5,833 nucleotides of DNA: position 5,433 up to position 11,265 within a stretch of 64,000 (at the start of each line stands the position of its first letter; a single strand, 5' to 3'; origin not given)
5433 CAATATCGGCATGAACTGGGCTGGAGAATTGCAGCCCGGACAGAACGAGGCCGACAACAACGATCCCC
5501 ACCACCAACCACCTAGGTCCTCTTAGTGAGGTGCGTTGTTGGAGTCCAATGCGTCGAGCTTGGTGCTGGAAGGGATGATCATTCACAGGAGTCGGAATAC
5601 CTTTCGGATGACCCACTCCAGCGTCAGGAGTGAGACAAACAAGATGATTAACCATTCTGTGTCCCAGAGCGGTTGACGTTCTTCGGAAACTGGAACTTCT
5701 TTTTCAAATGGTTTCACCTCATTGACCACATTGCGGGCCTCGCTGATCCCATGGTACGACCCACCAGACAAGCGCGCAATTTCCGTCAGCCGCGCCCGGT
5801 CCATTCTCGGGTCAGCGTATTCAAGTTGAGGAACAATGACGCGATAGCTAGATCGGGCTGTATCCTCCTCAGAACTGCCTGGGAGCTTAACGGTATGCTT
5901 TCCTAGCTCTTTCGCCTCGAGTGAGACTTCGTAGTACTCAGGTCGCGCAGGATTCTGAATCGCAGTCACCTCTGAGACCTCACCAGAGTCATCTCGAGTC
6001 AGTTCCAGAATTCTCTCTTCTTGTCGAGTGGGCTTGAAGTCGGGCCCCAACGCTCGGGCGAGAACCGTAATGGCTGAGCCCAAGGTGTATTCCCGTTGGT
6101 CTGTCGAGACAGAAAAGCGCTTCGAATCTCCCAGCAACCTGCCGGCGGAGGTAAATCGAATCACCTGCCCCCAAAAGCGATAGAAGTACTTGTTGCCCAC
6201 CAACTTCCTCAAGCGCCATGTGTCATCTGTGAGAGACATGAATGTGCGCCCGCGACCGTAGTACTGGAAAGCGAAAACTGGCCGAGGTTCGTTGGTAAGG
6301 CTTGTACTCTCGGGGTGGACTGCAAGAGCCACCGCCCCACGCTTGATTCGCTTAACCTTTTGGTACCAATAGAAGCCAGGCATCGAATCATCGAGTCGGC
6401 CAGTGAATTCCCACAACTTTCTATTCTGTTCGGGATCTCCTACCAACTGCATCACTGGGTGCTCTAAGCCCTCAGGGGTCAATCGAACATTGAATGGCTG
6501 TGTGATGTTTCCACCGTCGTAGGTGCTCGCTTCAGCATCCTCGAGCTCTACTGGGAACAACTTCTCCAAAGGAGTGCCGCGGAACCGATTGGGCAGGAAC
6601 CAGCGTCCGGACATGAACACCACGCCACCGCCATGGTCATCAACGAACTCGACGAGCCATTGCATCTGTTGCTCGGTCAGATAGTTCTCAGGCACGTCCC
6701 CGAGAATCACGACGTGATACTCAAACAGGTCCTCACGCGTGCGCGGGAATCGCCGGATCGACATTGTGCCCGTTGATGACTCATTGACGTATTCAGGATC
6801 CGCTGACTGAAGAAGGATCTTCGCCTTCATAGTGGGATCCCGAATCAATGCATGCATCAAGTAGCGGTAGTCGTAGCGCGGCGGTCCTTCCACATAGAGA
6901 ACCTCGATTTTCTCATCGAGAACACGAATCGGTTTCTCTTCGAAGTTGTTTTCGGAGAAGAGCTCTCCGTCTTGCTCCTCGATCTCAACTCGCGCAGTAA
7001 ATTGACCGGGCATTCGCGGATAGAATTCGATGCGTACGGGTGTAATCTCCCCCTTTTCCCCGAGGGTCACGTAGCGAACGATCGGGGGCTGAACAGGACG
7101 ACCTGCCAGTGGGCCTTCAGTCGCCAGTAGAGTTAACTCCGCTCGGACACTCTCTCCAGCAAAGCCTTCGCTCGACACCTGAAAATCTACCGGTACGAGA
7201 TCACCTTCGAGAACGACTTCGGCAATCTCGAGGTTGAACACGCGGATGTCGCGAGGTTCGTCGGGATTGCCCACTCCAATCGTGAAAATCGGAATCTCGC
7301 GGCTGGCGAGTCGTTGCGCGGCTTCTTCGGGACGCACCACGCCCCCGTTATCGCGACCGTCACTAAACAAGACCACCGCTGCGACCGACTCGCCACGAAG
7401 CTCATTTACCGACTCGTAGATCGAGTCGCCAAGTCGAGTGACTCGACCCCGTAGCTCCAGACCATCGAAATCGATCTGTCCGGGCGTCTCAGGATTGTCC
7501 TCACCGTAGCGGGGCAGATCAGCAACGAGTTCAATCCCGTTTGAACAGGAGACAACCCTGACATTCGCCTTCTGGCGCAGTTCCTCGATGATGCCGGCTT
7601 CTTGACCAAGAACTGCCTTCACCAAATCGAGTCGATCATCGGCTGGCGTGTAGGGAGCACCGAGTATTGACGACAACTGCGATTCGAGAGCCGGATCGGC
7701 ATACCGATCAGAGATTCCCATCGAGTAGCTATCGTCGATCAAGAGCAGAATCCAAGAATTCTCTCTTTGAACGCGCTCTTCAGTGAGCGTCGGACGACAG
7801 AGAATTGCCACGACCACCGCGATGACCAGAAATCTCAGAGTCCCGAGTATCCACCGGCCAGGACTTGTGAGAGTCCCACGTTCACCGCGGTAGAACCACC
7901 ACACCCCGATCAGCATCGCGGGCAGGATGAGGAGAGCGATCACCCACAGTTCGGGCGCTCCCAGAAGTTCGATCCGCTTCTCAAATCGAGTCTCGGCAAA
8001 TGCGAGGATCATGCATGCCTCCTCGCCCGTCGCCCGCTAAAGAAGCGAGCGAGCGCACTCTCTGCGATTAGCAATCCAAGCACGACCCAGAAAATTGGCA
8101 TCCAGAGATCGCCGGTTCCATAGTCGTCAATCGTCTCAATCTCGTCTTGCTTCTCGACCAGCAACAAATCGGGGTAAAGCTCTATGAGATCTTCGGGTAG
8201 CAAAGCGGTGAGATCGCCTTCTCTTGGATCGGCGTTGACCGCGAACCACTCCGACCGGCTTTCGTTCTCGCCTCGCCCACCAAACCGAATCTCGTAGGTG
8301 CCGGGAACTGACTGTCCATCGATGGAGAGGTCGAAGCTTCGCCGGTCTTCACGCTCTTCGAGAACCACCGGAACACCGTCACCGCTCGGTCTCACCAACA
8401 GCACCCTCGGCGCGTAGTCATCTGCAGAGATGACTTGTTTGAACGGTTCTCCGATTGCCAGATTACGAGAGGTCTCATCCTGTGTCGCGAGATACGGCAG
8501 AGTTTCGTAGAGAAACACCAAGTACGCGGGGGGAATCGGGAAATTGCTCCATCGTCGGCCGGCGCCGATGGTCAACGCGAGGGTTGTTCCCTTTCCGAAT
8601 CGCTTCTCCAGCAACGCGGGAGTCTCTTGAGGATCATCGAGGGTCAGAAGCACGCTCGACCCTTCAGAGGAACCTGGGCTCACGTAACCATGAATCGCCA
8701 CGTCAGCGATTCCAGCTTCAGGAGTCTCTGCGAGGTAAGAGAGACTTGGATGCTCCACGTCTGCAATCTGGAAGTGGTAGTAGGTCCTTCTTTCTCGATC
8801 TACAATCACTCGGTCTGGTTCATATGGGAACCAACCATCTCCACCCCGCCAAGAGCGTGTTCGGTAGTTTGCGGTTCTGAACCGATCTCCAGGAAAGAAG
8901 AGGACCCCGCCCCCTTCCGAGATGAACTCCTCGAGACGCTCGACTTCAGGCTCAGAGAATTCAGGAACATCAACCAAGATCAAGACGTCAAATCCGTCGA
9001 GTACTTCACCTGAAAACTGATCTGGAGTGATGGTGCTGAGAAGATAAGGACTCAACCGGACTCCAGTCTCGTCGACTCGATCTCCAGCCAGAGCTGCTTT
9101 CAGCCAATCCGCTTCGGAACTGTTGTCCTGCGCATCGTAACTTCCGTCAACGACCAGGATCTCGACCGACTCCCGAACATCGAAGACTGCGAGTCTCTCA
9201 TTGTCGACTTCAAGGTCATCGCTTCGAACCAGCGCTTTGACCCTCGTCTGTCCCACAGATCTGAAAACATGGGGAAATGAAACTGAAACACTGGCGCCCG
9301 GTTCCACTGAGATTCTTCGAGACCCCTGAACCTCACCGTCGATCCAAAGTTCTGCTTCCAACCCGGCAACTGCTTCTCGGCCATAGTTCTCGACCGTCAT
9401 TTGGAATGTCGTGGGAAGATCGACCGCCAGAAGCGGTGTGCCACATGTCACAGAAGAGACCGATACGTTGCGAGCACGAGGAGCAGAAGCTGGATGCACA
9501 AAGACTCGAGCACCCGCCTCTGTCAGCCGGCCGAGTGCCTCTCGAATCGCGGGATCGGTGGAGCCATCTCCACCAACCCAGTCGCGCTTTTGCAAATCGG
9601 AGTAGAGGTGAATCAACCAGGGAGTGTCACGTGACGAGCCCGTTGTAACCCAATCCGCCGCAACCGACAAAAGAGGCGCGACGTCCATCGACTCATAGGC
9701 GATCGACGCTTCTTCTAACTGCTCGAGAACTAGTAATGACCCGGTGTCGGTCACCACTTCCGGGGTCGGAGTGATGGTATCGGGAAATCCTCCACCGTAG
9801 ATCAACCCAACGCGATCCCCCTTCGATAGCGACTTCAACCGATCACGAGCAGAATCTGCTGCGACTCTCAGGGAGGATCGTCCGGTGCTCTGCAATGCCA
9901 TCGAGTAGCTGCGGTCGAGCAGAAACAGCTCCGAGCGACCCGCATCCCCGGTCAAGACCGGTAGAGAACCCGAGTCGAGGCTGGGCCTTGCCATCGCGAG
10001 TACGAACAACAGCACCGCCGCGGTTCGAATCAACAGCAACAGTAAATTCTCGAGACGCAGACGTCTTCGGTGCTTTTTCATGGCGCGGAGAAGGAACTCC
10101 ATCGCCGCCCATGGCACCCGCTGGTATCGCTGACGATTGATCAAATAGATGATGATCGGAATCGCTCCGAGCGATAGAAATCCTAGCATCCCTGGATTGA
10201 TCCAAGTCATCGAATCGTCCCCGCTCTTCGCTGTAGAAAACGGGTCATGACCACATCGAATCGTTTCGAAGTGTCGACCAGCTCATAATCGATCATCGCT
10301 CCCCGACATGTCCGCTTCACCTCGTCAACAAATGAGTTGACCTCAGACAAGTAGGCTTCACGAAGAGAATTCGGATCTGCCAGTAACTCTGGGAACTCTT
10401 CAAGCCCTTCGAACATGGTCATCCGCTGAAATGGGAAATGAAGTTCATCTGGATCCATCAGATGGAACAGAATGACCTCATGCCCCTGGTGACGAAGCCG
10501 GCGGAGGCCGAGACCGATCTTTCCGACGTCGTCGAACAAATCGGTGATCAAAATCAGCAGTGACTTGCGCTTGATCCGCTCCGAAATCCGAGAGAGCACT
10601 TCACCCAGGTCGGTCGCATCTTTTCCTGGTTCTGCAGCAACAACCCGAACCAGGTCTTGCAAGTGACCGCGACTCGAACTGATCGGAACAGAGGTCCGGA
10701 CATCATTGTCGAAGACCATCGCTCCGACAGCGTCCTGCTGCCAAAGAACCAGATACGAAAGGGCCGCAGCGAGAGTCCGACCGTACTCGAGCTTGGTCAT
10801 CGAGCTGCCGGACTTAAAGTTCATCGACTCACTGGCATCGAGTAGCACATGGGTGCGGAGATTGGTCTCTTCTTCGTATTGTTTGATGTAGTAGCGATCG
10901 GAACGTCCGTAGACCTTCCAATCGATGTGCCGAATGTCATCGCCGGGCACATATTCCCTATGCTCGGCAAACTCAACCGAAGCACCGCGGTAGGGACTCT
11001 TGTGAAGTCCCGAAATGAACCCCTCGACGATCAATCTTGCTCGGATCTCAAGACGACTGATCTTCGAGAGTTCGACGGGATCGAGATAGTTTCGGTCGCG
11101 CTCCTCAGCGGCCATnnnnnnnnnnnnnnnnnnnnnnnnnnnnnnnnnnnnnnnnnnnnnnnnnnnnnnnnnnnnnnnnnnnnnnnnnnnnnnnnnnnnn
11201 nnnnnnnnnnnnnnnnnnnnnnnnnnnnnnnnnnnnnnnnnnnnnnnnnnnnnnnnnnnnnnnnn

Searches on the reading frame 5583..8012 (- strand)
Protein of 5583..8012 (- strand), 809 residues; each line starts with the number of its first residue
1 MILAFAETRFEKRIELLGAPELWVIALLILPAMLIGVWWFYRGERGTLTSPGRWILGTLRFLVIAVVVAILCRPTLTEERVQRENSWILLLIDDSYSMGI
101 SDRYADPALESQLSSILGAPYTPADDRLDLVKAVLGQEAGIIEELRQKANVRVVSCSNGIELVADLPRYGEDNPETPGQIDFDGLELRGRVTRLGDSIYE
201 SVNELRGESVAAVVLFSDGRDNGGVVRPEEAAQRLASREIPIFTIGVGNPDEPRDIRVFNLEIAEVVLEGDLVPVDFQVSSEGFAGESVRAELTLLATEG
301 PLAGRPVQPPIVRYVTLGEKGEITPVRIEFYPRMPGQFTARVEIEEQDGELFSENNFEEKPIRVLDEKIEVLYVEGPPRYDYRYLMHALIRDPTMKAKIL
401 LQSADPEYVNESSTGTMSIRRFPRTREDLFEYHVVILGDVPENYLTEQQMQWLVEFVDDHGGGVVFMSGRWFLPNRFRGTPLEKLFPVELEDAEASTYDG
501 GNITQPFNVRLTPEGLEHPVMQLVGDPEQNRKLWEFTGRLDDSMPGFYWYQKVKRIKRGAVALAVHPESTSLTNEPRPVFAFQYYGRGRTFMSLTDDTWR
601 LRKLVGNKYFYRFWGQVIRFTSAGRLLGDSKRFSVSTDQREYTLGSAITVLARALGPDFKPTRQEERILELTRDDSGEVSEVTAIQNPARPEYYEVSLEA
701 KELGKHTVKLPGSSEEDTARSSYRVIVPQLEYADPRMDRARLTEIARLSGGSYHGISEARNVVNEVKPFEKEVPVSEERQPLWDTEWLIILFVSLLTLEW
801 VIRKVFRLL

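Call 60: search_protein_families(library=pfam, proteins=[window:5583-8012:-], max_evalue=0.0001)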
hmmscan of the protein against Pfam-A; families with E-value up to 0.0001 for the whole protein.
window:5583-8012:- (809 aa): 1 family
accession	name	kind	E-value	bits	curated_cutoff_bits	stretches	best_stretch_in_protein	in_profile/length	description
PF00092.34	VWA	-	6.1e-07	30.3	23.8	1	147-256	36-147/174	von Willebrand factor type A domain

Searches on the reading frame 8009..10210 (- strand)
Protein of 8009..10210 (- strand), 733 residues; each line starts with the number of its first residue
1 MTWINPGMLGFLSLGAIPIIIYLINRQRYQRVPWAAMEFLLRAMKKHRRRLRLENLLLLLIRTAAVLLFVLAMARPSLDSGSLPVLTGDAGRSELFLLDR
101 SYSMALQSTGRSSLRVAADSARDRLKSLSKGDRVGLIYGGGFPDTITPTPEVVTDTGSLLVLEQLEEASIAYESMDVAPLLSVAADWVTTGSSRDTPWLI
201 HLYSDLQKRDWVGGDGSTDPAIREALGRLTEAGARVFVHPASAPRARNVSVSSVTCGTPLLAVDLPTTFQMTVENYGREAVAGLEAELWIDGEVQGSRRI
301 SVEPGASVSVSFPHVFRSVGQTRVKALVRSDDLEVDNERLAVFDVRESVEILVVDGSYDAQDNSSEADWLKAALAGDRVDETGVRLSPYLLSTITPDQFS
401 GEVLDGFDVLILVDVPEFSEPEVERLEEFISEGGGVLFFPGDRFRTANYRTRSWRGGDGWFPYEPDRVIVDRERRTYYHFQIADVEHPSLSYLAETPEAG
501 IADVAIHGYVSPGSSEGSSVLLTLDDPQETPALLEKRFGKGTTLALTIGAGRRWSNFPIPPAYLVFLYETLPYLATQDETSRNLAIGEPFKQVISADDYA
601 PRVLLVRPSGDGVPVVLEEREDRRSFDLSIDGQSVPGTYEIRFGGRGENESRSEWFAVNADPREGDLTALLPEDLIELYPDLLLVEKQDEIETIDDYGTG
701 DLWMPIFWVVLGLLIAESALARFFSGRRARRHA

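Call 60: search_protein_families(library=pfam, proteins=[window:8009-10210:-], max_evalue=0.0001)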
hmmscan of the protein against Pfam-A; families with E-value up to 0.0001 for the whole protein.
window:8009-10210:- (733 aa): 4 families
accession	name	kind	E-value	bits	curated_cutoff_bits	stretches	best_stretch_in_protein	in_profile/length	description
PF07584.16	BatA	-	1e-14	55.1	25.9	1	1-76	1-77/77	Aerotolerance regulator N-terminal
PF07705.17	CARDB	-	1.1e-05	26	22.7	1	267-331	21-86/101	CARDB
PF13519.12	VWA_2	-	3.2e-05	25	27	1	95-205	2-105/107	von Willebrand factor type A domain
PF09822.16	ABC_transp_aux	-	5.5e-05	23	34.7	0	391-439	31-79/288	ABC-type uncharacterized transport system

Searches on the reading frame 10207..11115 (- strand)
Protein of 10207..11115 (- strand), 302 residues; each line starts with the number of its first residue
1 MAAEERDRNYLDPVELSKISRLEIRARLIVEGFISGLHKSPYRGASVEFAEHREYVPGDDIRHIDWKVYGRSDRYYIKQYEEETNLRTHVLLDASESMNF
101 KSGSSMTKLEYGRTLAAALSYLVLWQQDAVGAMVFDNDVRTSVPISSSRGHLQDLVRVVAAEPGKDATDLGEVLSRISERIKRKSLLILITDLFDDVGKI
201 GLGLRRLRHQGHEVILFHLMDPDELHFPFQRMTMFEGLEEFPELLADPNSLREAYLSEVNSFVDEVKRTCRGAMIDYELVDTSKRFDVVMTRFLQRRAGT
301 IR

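Call 60: search_protein_families(library=pfam, proteins=[window:10207-11115:-], max_evalue=0.0001)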
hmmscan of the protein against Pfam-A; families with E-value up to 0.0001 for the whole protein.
window:10207-11115:- (302 aa): 2 families
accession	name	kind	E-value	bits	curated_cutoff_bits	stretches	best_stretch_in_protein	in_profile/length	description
PF01882.25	DUF58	-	3.4e-45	154.3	23.4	1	51-258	1-209/216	Protein of unknown function DUF58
PF13519.12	VWA_2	-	6.1e-09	36.9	27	1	90-192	3-105/107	von Willebrand factor type A domain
